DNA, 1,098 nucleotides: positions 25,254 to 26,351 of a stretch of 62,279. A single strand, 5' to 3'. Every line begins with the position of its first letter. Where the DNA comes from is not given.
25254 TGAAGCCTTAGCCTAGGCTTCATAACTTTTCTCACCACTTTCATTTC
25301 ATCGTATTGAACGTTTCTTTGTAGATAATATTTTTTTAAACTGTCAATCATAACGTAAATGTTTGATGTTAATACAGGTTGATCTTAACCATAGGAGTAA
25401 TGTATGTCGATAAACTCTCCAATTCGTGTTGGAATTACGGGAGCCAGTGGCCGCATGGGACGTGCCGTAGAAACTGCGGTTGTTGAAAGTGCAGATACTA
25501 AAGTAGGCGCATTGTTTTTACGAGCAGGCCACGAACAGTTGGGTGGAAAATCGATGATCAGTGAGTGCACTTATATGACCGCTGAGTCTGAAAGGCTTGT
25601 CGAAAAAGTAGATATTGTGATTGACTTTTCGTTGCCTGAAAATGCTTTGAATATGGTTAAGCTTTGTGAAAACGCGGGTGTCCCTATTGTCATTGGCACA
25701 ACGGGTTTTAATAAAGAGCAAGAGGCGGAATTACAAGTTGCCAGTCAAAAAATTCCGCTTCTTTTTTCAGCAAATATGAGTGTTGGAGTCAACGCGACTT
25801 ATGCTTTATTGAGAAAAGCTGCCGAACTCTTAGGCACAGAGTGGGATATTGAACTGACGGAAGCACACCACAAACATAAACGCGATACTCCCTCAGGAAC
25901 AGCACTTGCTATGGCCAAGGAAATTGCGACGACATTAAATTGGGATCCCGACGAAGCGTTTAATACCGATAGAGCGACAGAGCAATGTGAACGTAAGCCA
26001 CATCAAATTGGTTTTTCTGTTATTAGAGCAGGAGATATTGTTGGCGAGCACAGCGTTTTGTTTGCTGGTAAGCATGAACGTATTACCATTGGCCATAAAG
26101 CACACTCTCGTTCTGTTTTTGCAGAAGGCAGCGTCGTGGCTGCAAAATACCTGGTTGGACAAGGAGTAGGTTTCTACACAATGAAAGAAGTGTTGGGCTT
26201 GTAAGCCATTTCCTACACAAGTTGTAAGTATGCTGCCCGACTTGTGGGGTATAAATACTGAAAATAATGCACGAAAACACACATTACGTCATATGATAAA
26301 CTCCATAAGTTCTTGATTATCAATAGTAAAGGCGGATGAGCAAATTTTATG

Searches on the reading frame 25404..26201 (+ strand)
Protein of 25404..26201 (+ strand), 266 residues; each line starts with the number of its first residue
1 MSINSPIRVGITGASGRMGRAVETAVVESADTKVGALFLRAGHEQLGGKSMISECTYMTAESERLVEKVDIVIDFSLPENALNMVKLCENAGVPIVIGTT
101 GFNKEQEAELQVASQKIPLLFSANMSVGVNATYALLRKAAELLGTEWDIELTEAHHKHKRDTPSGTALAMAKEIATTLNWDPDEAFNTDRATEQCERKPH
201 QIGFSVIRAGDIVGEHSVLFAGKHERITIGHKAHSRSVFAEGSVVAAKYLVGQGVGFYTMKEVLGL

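Call 6: find_related_loci(query=window:25404-26201:+, collection=genome_contigs, flank=4000)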
Query window:25404-26201:+ (266 aa) in genome_contigs; peptide patterns used: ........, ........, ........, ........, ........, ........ (x = any residue, [..] = any of these).
176 stretches matched a pattern; 36 encode a relative of the query (tblastn E <= 1e-3); 36 distinct loci.
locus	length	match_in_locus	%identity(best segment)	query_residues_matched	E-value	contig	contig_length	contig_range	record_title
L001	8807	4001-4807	44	2-266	1e-64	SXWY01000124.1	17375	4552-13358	MAG: Burkholderiales bacterium isolate F1-20-MAGs042 F1-20__c513279, whole genome shotgun sequence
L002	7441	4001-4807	43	2-266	2e-64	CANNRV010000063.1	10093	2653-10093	MAG: Comamonadaceae bacterium isolate Jr-7aug17-269 genome assembly, contig: Jr-7aug17-C11465, whole genome shotgun sequ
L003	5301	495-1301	43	2-266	3e-64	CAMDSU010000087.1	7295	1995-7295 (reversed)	MAG: Bordetella parapertussis isolate ZE-13nov19-408 genome assembly, contig: ZE-13nov19-C21035, whole genome shotgun se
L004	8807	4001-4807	43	2-266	4e-64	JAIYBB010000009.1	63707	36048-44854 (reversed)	MAG: Comamonadaceae bacterium isolate E1_MAG_00026 pond_E1_MAG_00026_000000000010, whole genome shotgun sequence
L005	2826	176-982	43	2-266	8e-65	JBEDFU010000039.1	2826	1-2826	MAG: Pseudomonadota bacterium isolate NASQAN2014_190_B_bin.38 scaffold_612401, whole genome shotgun sequence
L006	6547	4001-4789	44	8-266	6e-64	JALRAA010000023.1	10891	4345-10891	MAG: Burkholderiaceae bacterium isolate HJW.24 NODE_23_length_10891_cov_2.334844, whole genome shotgun sequence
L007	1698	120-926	42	2-266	5e-66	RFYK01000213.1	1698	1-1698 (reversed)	MAG: Betaproteobacteria bacterium isolate WB5_2A_047 contig_100_212, whole genome shotgun sequence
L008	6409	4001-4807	42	2-266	1e-63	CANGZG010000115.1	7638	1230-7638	MAG: Comamonadaceae bacterium isolate RE-20apr16-135 genome assembly, contig: RE-20APR16-C16971, whole genome shotgun se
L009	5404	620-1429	43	1-266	1e-63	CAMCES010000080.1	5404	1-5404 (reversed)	MAG: Bordetella parapertussis isolate AE-24oct19-219 genome assembly, contig: AE-24oct19-C31114, whole genome shotgun se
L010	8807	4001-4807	43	2-266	4e-63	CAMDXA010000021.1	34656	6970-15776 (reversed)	MAG: Bordetella parapertussis isolate MiE-16apr19-38 genome assembly, contig: MiE-16apr19-C2013, whole genome shotgun se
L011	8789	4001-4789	43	8-266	1e-62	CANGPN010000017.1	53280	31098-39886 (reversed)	MAG: Comamonadaceae bacterium isolate Jr-7aug17-40 genome assembly, contig: Jr-7aug17-C882, whole genome shotgun sequenc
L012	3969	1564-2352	43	8-266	5e-61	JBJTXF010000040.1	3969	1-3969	MAG: Limnohabitans sp. isolate samp_4444_metabat2_106 samp_4444_265632, whole genome shotgun sequence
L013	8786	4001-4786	43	7-265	4e-61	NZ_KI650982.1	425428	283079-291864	Advenella kashmirensis W13003 scaffold_04, whole genome shotgun sequence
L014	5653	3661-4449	40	9-266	5e-61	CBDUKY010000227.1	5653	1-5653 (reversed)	MAG TPA_asm: uncultured Pseudomonadales bacterium isolate SRR22808126_binner13_Refined_80 genome assembly, contig: ERZ25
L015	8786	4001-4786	45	8-266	2e-60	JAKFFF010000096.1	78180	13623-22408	MAG: Alcaligenaceae bacterium isolate LC093 contig-124_162, whole genome shotgun sequence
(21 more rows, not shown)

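Call 10: find_encoding_contigs(protein=window:25404-26201:+, flank=3000, max_places=6)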
Protein window:25404-26201:+ (266 aa): 2 contigs read that carry it; 1 place shown.
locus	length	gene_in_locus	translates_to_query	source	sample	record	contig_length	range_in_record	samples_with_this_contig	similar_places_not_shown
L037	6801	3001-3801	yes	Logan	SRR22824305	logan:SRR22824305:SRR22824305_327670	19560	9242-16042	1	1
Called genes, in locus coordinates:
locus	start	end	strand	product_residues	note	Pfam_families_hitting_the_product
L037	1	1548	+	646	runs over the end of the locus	PF00012:HSP70, PF06723:MreB_Mbl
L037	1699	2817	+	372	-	PF00226:DnaJ, PF01556:DnaJ_C, PF00684:DnaJ_CXXCXGXG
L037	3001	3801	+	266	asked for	PF01113:DapB_N, PF05173:DapB_C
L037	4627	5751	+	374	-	PF00988:CPSase_sm_chain, PF00117:GATase, PF07722:Peptidase_C26 (weak)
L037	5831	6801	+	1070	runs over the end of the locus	PF25596:CPSase_L_D1, PF01071:GARS_A (faint), PF02786:CPSase_L_D2, PF02787:CPSase_L_D3, PF25596:CPSase_L_D1, PF02222:ATP-grasp, PF02786:CPSase_L_D2, PF02142:MGS, +5 more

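Call 11: find_homologous_proteins(query=window:25404-26201:+, max_evalue=1e-30)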
Query window:25404-26201:+ (266 aa): 7949 proteins with E <= 1e-30 among 8000 candidates; the best 120 are listed.
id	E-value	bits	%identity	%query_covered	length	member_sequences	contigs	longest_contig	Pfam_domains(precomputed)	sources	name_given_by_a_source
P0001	2.9e-170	582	100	100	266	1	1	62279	PF01113.27,PF05173.20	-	-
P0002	7.1e-65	237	44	98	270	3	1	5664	PF01113.27,PF05173.20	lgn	-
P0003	1.4e-64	236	48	98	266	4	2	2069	PF01113.27,PF05173.20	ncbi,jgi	-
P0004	1.8e-62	229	47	97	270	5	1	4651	PF01113.27,PF05173.20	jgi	-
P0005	2.3e-62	229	48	98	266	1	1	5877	PF01113.27,PF05173.20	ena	-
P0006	2.4e-62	229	47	98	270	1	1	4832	PF01113.27,PF05173.20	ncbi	-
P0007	4.8e-62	228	47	98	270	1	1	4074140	PF01113.27,PF05173.20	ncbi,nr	ncbi:4-hydroxy-tetrahydrodipicolinate reductase [Ectothiorhodospiraceae bacterium BW-2]|nr:4-hydroxy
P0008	5.3e-62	228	47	97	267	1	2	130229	PF01113.27,PF05173.20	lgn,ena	-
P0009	1.5e-61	226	46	100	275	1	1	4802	PF01113.27,PF05173.20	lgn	-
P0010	1.6e-61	226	44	98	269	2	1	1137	PF01113.27,PF05173.20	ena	-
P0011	2.0e-61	226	45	98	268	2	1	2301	PF01113.27,PF05173.20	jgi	jgi:4-hydroxy-tetrahydrodipicolinate reductase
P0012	2.8e-61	225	48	98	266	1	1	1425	PF01113.27,PF05173.20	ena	-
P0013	3.0e-61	225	46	98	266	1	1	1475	PF01113.27,PF05173.20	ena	-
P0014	4.3e-61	225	45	99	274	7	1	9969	PF01113.27,PF05173.20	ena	-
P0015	4.4e-61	225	46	98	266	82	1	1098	PF01113.27,PF05173.20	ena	-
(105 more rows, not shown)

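Call 57: find_encoding_contigs(protein=P0002, flank=2500, max_places=1)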
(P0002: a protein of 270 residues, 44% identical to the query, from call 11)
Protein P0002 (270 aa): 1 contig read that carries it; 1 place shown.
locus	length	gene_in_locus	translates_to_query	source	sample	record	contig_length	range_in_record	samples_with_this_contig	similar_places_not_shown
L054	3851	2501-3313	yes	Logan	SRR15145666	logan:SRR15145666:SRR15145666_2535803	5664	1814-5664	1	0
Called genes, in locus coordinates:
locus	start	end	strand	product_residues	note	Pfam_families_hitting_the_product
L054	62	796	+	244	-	PF11172:DUF2959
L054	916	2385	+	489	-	-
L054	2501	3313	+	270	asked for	PF01113:DapB_N, PF05173:DapB_C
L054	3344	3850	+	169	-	?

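Call 58: find_encoding_contigs(protein=P0008, flank=2500, max_places=1)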
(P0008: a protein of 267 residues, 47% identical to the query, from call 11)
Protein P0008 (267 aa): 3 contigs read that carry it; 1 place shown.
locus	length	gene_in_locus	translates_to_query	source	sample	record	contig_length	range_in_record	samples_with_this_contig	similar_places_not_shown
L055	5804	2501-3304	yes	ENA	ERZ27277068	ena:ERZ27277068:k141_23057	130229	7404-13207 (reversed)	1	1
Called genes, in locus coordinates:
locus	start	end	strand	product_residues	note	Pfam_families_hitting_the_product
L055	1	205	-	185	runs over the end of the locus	-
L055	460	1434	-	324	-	PF02424:ApbE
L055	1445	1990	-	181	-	PF13279:4HBT_2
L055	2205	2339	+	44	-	-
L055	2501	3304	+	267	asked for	PF01113:DapB_N, PF05173:DapB_C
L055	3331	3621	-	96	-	PF03992:ABM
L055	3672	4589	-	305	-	PF03547:Mem_trans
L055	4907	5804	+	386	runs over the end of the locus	PF00988:CPSase_sm_chain, PF00117:GATase, PF07722:Peptidase_C26 (faint)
